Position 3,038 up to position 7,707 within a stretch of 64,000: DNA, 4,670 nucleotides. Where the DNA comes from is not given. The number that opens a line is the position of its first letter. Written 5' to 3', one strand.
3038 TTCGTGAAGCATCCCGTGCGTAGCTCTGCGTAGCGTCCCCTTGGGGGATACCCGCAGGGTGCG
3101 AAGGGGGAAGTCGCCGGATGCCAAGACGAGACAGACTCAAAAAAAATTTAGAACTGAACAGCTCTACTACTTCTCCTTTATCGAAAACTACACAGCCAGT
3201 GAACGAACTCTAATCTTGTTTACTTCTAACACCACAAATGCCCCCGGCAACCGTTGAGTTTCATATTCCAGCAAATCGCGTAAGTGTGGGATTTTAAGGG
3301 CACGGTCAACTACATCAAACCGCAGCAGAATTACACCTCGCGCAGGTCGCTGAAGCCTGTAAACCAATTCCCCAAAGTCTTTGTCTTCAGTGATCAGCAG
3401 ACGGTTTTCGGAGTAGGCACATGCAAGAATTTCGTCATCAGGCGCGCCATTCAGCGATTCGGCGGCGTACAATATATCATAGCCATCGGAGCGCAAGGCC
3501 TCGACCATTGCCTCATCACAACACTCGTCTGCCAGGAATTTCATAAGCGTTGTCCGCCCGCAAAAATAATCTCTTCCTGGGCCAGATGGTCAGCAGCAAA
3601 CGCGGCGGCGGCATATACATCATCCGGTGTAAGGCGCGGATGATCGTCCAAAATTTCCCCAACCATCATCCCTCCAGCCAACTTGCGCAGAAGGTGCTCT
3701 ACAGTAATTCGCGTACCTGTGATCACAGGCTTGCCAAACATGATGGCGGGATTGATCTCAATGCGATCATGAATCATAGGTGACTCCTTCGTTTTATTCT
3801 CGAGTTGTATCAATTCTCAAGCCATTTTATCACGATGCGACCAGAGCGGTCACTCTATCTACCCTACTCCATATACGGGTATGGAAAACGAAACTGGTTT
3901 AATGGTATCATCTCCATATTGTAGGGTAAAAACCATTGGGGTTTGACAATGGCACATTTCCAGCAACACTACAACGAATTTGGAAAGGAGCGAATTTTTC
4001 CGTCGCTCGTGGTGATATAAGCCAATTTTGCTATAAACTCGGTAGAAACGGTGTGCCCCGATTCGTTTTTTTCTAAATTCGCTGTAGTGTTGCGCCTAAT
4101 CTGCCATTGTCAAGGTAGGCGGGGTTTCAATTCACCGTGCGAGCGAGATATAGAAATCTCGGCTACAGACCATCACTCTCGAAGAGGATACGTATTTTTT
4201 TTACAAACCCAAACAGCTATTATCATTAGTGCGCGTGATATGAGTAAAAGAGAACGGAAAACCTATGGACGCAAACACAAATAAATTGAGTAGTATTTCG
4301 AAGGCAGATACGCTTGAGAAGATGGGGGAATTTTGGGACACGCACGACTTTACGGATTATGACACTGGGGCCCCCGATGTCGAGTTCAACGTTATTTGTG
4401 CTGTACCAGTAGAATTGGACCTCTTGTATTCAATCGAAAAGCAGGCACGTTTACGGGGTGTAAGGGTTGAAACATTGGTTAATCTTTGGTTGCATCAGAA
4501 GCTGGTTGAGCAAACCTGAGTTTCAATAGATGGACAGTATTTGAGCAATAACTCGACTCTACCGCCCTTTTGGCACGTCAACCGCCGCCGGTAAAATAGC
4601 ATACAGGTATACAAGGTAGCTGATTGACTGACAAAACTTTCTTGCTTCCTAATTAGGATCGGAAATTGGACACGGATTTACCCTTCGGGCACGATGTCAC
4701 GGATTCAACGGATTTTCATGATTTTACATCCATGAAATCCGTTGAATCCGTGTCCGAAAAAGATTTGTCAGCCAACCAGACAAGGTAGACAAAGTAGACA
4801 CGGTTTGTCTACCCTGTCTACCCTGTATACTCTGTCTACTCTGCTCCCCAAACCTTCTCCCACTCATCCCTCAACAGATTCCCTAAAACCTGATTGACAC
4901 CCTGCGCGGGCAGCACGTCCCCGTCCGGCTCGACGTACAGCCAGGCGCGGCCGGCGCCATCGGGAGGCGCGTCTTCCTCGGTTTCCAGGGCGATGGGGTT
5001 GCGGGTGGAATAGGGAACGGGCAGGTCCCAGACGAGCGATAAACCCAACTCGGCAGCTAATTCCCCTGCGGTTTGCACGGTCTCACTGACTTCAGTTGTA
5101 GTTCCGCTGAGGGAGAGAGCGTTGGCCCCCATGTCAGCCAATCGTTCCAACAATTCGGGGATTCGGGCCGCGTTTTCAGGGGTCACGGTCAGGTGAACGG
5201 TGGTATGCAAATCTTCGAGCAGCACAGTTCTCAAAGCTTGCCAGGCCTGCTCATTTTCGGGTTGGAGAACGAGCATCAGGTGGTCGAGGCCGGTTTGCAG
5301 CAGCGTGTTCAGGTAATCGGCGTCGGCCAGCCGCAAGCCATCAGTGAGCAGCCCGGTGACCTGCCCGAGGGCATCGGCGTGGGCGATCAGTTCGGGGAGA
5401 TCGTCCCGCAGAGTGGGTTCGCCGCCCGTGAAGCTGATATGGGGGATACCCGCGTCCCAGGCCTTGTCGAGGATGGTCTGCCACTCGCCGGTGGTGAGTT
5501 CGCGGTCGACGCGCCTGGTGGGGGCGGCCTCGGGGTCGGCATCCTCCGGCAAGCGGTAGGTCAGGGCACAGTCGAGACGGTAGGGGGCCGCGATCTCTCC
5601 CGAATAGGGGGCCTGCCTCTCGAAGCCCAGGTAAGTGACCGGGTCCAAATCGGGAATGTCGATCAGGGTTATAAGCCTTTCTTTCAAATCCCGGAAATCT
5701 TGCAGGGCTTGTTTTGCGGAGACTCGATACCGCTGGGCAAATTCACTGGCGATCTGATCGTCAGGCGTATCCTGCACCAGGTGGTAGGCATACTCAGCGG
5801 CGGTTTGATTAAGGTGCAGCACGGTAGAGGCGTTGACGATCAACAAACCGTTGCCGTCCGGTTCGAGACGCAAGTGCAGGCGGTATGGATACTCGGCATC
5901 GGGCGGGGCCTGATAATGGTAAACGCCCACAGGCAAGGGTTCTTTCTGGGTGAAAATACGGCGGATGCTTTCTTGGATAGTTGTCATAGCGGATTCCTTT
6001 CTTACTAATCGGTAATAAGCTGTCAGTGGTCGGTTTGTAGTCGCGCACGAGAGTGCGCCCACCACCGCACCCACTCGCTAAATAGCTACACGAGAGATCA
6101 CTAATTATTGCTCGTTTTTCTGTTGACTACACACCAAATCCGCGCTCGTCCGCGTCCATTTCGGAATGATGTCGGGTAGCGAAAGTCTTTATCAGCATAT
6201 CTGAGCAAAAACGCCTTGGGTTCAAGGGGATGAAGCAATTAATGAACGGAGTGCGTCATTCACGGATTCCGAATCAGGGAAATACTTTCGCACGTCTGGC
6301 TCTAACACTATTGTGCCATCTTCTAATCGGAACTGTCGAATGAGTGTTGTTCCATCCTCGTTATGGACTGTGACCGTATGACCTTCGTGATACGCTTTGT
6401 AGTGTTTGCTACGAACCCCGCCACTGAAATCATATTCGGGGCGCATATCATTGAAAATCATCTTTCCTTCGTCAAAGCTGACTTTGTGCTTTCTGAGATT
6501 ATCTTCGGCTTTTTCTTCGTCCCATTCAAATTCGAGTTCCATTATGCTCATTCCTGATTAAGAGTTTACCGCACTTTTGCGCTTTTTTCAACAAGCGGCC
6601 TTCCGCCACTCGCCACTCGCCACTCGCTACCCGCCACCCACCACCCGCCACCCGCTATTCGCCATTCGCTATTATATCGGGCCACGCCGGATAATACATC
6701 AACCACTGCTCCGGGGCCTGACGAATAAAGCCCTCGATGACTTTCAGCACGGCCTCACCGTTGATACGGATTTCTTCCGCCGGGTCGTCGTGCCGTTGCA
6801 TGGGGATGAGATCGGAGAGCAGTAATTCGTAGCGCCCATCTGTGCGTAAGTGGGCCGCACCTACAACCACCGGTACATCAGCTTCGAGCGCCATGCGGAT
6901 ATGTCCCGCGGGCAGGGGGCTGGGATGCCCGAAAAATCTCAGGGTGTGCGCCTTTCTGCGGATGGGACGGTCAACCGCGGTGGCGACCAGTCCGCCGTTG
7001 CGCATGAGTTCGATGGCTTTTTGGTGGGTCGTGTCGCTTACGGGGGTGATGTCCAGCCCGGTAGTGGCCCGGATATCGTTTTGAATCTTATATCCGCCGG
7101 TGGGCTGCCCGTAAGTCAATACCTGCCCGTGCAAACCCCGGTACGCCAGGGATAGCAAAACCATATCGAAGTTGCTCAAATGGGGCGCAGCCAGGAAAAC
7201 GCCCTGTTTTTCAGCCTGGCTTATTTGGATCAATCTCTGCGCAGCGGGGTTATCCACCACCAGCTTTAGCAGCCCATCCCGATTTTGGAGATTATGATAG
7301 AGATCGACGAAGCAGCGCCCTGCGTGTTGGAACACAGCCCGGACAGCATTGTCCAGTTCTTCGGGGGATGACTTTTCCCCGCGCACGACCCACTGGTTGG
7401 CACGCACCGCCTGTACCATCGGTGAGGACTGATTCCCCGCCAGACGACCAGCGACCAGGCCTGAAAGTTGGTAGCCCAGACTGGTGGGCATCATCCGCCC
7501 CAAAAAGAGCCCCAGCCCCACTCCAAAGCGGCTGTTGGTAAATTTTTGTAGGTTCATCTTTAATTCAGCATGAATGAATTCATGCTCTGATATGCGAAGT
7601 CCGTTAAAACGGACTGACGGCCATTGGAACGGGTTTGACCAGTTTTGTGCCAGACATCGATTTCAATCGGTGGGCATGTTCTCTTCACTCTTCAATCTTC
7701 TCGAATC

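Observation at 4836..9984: Candidate new lipid or lipopeptide module: RRE-like radical SAM/SPASM, CDP-alcohol phosphatidyltransferase, PatA/HtrB-like acyltransferase and a Cys-less rSAM paralogue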

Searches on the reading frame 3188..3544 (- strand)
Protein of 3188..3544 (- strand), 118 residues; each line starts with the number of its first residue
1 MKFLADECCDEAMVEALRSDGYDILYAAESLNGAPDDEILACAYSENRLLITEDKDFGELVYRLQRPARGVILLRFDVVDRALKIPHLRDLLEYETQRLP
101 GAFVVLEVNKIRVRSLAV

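Call 8: search_protein_families(library=pfam, proteins=[window:3188-3544:-], max_evalue=0.1)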
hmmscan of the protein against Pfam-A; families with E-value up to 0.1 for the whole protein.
window:3188-3544:- (118 aa): 3 families
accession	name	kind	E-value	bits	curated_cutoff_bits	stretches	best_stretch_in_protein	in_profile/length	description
PF18480.7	DUF5615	-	4.7e-22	78.4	23.8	1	1-107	1-108/110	Domain of unknown function (DUF5615)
PF01927.22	Mut7-C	-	0.00019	22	23.3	1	2-58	2-53/146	Mut7-C RNAse domain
PF18478.7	PIN_10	-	0.0012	19.4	26.2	1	1-58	1-63/84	PIN like domain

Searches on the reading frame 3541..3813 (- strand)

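Call 8: search_protein_families(library=pfam, proteins=[window:3541-3813:-], max_evalue=0.1)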
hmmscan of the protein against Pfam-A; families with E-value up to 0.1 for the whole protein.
window:3541-3813:- (90 aa): 1 family
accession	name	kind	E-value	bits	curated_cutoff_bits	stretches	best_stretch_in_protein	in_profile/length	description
PF04255.20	DUF433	-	4.1e-23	81.4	23.6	1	18-73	1-56/56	Protein of unknown function (DUF433)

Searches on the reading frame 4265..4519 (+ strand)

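Call 8: search_protein_families(library=pfam, proteins=[window:4265-4519:+], max_evalue=0.1)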
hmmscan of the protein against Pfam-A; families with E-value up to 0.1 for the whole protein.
window:4265-4519:+ (84 aa): 1 family
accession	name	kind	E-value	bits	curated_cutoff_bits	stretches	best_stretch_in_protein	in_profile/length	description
PF12441.14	CopG_antitoxin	-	1.8e-05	25.8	28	1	19-79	11-79/79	CopG antitoxin of type II toxin-antitoxin system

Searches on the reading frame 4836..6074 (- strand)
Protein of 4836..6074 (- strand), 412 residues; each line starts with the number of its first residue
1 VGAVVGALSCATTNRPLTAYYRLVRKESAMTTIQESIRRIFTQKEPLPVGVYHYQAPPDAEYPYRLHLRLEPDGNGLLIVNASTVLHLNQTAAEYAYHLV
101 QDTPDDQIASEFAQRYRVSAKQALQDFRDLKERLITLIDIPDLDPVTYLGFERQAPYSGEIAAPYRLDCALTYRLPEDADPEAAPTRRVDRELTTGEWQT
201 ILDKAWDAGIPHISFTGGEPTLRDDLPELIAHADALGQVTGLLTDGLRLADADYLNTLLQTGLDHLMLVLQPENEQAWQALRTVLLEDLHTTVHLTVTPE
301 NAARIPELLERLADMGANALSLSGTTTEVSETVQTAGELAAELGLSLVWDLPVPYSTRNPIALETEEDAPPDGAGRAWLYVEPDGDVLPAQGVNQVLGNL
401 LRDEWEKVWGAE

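Call 3: search_protein_families(library=pfam, proteins=[window:4836-6074:-], max_evalue=0.1)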
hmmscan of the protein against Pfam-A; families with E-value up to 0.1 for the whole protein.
window:4836-6074:- (412 aa): 4 families
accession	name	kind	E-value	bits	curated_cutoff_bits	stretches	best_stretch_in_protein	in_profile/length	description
PF04055.27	Radical_SAM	-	2.6e-10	41.2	29.5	1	185-271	20-110/166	Radical SAM superfamily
PF05402.18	PqqD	-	0.00033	21.4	23.4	1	80-134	5-61/67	Coenzyme PQQ synthesis protein D (PqqD)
PF24881.1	DUF7739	-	0.0051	17.8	27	1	276-315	29-67/98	Domain of unknown function (DUF7739)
PF22573.2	SPMIP5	-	0.079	13.2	21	0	112-133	31-52/62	Sperm-associated microtubule inner protein 5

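Call 4: search_protein_families(library=ncbifam, proteins=[window:4836-6074:-], max_evalue=0.1)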
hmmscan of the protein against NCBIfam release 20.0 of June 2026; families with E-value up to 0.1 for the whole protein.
window:4836-6074:- (412 aa): 35 families (the best 25 are shown)
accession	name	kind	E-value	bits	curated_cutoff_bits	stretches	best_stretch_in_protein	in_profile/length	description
TIGR02109.1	PQQ_syn_pqqE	equivalog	4.1e-22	78.6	381.35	1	161-281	3-124/358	pyrroloquinoline quinone biosynthesis protein PqqE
TIGR04347.1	pseudo_SAM_Halo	equivalog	1.1e-13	51.3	525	1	183-319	58-206/390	TIGR04347 family pseudo-SAM/SPASM protein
NF045646.2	rSAM_Se_TrsS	equivalog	3.2e-12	45.7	490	1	198-288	120-213/441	radical SAM (seleno)protein TrsS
TIGR02668.1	moaA_archaeal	equivalog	9.2e-11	41.3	325.25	1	187-282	34-128/303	GTP 3',8-cyclase MoaA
TIGR02666.1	moaA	equivalog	3.7e-09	36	284.05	1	189-276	39-128/336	GTP 3',8-cyclase MoaA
NF001199.0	PRK00164.2-1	equivalog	7e-09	35.2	231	1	189-283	38-131/308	GTP 3',8-cyclase MoaA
TIGR04051.1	rSAM_NirJ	equivalog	1.2e-08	34.3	515.45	1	190-323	29-174/354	heme d1 biosynthesis radical SAM protein NirJ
TIGR04545.1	rSAM_ahbD_hemeb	equivalog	1.6e-08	34.4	500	1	189-284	26-120/339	heme b synthase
TIGR04055.1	rSAM_NirJ2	equivalog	3.6e-08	33.3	500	1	187-282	23-117/326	putative heme d1 biosynthesis radical SAM protein NirJ2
TIGR04546.1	rSAM_ahbC_deAc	equivalog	6.4e-08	31.8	650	1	186-272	62-147/390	12,18-didecarboxysiroheme deacetylase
TIGR04466.1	rSAM_BlsE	equivalog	1e-07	31.7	400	1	193-273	31-109/327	cytosylglucuronate decarboxylase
NF045574.1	sacti_mat_StsB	exception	1.3e-07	30.8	625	1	189-247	121-179/466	StsB family radical SAM/SPASM domain sactipeptide maturase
NF045702.1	rSAM_GDGT_ether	equivalog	1.3e-07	30.6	450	1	209-270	135-198/486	tetraether lipid synthase Tes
TIGR04053.2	TIGR04053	equivalog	6.9e-07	28.8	395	1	184-284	29-131/366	TIGR04053 family radical SAM/SPASM domain-containing protein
NF038332.1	rSAM_rare_HxsC4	exception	7.7e-07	28.6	500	1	193-277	46-129/335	radical SAM protein HxsC4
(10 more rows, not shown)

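Call 63: search_protein_families(library=padloc, proteins=[window:4836-6074:-], max_evalue=0.001)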
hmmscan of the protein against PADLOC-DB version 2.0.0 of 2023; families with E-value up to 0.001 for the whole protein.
window:4836-6074:- (412 aa): 3 families
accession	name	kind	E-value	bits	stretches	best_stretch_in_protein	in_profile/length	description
PDLC02904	pVip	-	5.9e-08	30.6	1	193-254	32-93/262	Viperins associated with kinases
PDLC02905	pVip-kinase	-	1.5e-06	25.8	1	200-253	223-276/474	Viperin-kinase fusion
PDLC02903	pVip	-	2e-06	25.5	1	198-255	34-86/257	Viperins not associated with kinases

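Call 82: search_protein_families(library=pfam, alignment_id=A4, max_evalue=0.01)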
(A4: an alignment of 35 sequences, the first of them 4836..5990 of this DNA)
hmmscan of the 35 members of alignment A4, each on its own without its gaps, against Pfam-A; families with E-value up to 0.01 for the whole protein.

A. member 1, window:4836-5990:- (384 aa): 3 families
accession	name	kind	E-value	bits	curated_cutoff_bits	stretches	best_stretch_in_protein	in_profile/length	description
PF04055.27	Radical_SAM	-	2.2e-10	41.4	29.5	1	157-243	20-110/166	Radical SAM superfamily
PF05402.18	PqqD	-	0.00029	21.5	23.4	1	52-106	5-61/67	Coenzyme PQQ synthesis protein D (PqqD)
PF24881.1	DUF7739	-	0.0048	17.9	27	0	248-287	29-67/98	Domain of unknown function (DUF7739)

B. families by the number of members that match (of 35 scanned): 8 families
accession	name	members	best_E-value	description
PF04055.27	Radical_SAM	35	3.7e-19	Radical SAM superfamily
PF05402.18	PqqD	33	2e-07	Coenzyme PQQ synthesis protein D (PqqD)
PF10979.13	DUF2786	1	8.1e-05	Protein of unknown function (DUF2786)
PF12404.13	DUF3663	1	0.00044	Peptidase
PF01261.30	AP_endonuc_2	1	0.0011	Xylose isomerase-like TIM barrel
PF24881.1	DUF7739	1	0.0048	Domain of unknown function (DUF7739)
PF08220.18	HTH_DeoR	1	0.007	DeoR-like helix-turn-helix domain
PF00210.30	Ferritin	1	0.0072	Ferritin-like domain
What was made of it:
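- There are two RREs but only one obvious substrate (calls 3, 82).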

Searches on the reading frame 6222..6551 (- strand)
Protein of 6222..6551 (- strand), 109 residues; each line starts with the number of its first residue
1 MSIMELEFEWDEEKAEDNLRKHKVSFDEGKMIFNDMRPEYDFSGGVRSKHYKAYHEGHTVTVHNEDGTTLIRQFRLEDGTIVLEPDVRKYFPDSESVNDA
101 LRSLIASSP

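Call 3: search_protein_families(library=pfam, proteins=[window:6222-6551:-], max_evalue=0.1)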
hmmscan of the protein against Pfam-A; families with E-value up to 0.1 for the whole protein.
window:6222-6551:- (109 aa): 2 families
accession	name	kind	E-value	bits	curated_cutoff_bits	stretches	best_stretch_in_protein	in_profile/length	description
PF04365.19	BrnT_toxin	-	9.5e-07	29.5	34.5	1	10-36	1-27/77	Ribonuclease toxin, BrnT, of type II toxin-antitoxin system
PF19026.7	UBA_HYPK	-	0.0035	17.1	27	1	7-23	14-30/41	HYPK UBA domain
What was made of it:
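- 6222..6551 (-): 109-aa ORF with only the N-terminal BrnT motif. It occupies the slot where relatives carry gene 3 of the cassette, a PAP2 phosphatase. BrnT scores 29.5 bits, below the 34.5 cutoff (call 3).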

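Call 4: search_protein_families(library=ncbifam, proteins=[window:6222-6551:-], max_evalue=0.1)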
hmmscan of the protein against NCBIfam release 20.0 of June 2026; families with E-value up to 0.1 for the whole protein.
window:6222-6551:- (109 aa): 0 families

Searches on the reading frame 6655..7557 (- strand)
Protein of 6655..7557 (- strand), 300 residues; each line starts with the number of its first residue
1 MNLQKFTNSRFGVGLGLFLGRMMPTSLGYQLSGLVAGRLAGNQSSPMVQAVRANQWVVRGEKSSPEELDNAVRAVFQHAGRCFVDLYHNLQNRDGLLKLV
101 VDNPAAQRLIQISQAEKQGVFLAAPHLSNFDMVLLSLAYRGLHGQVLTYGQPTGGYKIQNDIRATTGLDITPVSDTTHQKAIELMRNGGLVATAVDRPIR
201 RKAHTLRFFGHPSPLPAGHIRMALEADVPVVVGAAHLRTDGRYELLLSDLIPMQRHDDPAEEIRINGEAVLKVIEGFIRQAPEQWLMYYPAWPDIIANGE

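Call 3: search_protein_families(library=pfam, proteins=[window:6655-7557:-], max_evalue=0.1)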
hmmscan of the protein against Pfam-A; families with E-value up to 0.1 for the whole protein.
window:6655-7557:- (300 aa): 2 families
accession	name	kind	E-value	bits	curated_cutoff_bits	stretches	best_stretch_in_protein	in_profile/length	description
PF03279.18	Lip_A_acyltrans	-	2.2e-17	63.6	22.3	1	16-292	22-293/295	Bacterial lipid A biosynthesis acyltransferase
PF01553.26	Acyltransferase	-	0.055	13.7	23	0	116-231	12-127/132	Acyltransferase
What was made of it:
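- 6655..7557 (-): PatA/HtrB-family acyltransferase, gene 2 of the same cassette. PF03279 (call 3).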

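Call 4: search_protein_families(library=ncbifam, proteins=[window:6655-7557:-], max_evalue=0.1)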
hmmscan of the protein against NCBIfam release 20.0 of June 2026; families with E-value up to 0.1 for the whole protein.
window:6655-7557:- (300 aa): 8 families
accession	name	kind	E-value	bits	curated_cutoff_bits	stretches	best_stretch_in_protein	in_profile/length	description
NF005919.0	PRK07920.1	equivalog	2.5e-19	69.4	209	1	9-294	11-295/311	phosphatidylinositol mannoside acyltransferase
NF005120.0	PRK06553.1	equivalog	1.3e-13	51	273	1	101-292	116-306/308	lipid A biosynthesis lauroyl acyltransferase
NF006487.0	PRK08905.1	equivalog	9.8e-09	34.6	281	1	31-289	20-270/290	lysophospholipid acyltransferase family protein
NF006437.0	PRK08733.1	equivalog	7.2e-07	28.6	540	1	111-287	119-289/306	LpxL/LpxP family Kdo(2)-lipid IV(A) lauroyl/palmitoleoyl acyltransferase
TIGR02207.1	lipid_A_htrB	subfamily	5.1e-06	26.1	297.8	1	21-286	26-285/303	LpxL/LpxP family Kdo(2)-lipid IV(A) lauroyl/palmitoleoyl acyltransferase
NF005150.0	PRK06628.1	equivalog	2e-05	24.2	350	1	111-292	107-288/290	lipid A biosynthesis lauroyl acyltransferase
NF006270.0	PRK08419.1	equivalog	0.0038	16.6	248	1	21-287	18-283/298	lipid A biosynthesis lauroyl acyltransferase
NF004569.0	PRK05906.1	equivalog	0.021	13.6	439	1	116-292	138-312/454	lipid A biosynthesis lauroyl acyltransferase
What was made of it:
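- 6655..7557 (-): It scores 69 bits on the PatA model NF005919, whose cutoff is 209 (call 4).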

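Call 54: search_solved_structures(query=window:6655-7557:-, max_evalue=1)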
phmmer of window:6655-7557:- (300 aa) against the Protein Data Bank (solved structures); distinct sequences matched with E-value up to 1: 3.
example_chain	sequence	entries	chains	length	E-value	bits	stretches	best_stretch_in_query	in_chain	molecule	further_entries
5f2t_A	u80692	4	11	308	9e-05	25.1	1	11-230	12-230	Phosphatidylinositol mannoside acyltransferase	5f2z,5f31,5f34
5oce_A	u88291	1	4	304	9.5e-05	25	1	12-230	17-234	Phosphatidylinositol mannoside acyltransferase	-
7ojt_A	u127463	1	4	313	0.0001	24.9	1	12-230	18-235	Phosphatidylinositol mannoside acyltransferase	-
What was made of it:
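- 6655..7557 (-): PDB PatA matches at E 9e-5 (call 54).
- Checked: The best curated and solved matches are PIM acyltransferase PatA, far below cutoff (calls 3, 4, 54).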

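Call 63: search_protein_families(library=padloc, proteins=[window:6655-7557:-], max_evalue=0.001)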
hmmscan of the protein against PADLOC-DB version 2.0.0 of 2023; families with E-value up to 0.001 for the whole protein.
window:6655-7557:- (300 aa): 0 families
